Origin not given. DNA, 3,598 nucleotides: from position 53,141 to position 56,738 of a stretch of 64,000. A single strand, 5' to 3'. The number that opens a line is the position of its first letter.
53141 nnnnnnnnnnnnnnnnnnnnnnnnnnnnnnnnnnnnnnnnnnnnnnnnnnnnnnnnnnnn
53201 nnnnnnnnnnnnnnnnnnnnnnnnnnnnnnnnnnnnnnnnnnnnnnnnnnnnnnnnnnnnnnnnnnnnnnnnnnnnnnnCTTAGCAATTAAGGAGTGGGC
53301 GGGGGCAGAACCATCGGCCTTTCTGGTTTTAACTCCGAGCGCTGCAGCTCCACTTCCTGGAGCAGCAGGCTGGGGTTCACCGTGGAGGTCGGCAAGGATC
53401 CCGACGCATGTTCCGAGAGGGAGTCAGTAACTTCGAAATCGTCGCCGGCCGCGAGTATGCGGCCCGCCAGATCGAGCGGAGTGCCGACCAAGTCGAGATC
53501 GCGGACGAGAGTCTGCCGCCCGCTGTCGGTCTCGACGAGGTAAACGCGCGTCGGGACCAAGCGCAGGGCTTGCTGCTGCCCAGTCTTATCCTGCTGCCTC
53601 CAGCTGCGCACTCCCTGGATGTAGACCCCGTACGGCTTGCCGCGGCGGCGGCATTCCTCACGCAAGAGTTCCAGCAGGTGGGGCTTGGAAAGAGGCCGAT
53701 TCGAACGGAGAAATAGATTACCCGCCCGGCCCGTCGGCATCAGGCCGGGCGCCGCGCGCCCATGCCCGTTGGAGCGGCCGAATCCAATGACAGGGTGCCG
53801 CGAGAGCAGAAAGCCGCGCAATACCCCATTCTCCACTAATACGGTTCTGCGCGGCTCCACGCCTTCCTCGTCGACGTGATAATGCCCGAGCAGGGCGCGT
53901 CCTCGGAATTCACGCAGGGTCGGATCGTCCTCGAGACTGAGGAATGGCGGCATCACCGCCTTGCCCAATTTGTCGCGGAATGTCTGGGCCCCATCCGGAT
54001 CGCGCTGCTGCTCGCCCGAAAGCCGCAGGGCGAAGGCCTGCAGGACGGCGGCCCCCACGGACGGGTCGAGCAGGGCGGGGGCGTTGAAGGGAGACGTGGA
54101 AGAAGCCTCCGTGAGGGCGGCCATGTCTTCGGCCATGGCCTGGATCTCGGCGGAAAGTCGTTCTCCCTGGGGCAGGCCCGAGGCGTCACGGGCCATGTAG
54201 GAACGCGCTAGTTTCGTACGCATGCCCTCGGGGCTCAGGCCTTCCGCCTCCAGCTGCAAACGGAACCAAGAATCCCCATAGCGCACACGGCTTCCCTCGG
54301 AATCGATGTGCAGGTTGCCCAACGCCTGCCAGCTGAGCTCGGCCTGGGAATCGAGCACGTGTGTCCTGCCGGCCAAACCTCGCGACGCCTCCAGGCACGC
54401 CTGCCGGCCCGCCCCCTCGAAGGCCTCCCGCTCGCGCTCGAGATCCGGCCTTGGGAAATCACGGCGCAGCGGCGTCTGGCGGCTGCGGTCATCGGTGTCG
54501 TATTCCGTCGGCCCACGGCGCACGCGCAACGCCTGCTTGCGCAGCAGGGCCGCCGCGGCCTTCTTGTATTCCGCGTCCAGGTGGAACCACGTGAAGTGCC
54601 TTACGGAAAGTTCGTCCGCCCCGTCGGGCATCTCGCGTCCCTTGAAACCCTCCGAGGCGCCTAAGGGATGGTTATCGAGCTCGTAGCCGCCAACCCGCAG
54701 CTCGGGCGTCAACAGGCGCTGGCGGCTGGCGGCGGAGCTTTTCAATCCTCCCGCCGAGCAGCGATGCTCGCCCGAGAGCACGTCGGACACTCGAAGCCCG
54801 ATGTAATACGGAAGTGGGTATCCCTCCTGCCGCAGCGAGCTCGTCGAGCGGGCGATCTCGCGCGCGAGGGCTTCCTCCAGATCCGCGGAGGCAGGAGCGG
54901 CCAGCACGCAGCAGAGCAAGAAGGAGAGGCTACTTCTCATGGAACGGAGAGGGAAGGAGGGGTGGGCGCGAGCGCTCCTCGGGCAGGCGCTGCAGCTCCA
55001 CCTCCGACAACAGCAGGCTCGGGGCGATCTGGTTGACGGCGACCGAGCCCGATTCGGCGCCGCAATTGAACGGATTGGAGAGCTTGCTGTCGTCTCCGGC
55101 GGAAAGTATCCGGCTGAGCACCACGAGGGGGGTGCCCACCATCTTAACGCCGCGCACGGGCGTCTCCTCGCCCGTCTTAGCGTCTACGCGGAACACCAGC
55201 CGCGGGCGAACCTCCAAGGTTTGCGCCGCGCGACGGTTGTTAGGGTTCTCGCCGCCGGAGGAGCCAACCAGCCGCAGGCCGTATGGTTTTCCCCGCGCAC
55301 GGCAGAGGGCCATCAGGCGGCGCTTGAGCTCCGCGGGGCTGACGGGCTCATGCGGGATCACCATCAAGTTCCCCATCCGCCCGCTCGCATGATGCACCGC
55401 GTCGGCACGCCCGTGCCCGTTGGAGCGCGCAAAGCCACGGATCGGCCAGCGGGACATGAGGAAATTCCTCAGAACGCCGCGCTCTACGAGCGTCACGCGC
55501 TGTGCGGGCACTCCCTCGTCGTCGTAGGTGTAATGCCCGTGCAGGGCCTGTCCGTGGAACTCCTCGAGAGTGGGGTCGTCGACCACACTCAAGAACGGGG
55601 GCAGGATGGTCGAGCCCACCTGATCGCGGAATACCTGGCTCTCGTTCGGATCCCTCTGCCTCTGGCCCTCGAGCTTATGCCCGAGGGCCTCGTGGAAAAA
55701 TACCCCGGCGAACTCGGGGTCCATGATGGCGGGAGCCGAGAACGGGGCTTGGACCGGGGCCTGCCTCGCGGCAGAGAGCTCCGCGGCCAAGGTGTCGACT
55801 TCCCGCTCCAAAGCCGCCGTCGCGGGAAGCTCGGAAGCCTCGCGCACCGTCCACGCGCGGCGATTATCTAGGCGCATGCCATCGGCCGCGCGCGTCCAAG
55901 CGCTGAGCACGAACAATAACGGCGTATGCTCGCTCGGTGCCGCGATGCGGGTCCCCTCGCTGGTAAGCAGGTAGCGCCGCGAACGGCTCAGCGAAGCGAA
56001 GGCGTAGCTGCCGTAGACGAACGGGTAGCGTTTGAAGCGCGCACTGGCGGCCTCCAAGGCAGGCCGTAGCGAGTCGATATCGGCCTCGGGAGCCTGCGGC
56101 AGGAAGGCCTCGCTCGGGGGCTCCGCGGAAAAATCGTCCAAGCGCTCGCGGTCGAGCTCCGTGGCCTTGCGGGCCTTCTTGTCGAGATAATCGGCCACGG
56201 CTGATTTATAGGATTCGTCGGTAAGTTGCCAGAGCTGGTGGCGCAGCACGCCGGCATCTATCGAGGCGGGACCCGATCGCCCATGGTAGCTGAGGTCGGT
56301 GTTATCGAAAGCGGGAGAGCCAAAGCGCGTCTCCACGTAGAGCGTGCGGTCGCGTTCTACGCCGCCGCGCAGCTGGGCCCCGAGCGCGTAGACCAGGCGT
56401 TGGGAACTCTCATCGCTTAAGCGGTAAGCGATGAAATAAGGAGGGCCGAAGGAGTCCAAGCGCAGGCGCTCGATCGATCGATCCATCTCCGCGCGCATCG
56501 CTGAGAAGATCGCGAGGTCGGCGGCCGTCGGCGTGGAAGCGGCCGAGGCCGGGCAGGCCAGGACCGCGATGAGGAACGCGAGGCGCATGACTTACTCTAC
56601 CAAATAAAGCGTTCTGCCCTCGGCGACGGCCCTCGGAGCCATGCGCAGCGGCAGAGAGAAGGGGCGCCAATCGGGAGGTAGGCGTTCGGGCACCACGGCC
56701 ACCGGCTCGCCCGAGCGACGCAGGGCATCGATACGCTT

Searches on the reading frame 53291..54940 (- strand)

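Call 42: search_protein_families(library=pfam, proteins=[window:53291-54940:-], max_evalue=0.00001)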
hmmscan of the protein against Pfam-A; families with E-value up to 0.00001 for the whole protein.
window:53291-54940:- (550 aa): 1 family
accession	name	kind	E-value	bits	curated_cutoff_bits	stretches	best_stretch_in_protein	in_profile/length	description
PF19289.4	PmbA_TldD_3rd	-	2.8e-25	89.2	22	1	287-532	4-218/220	PmbA/TldA metallopeptidase C-terminal domain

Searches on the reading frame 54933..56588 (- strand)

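Call 42: search_protein_families(library=pfam, proteins=[window:54933-56588:-], max_evalue=0.00001)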
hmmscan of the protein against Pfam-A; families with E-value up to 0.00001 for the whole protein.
window:54933-56588:- (552 aa): 1 family
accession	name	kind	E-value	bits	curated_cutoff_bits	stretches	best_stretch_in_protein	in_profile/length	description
PF19289.4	PmbA_TldD_3rd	-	2.3e-26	92.8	22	1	285-532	4-218/220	PmbA/TldA metallopeptidase C-terminal domain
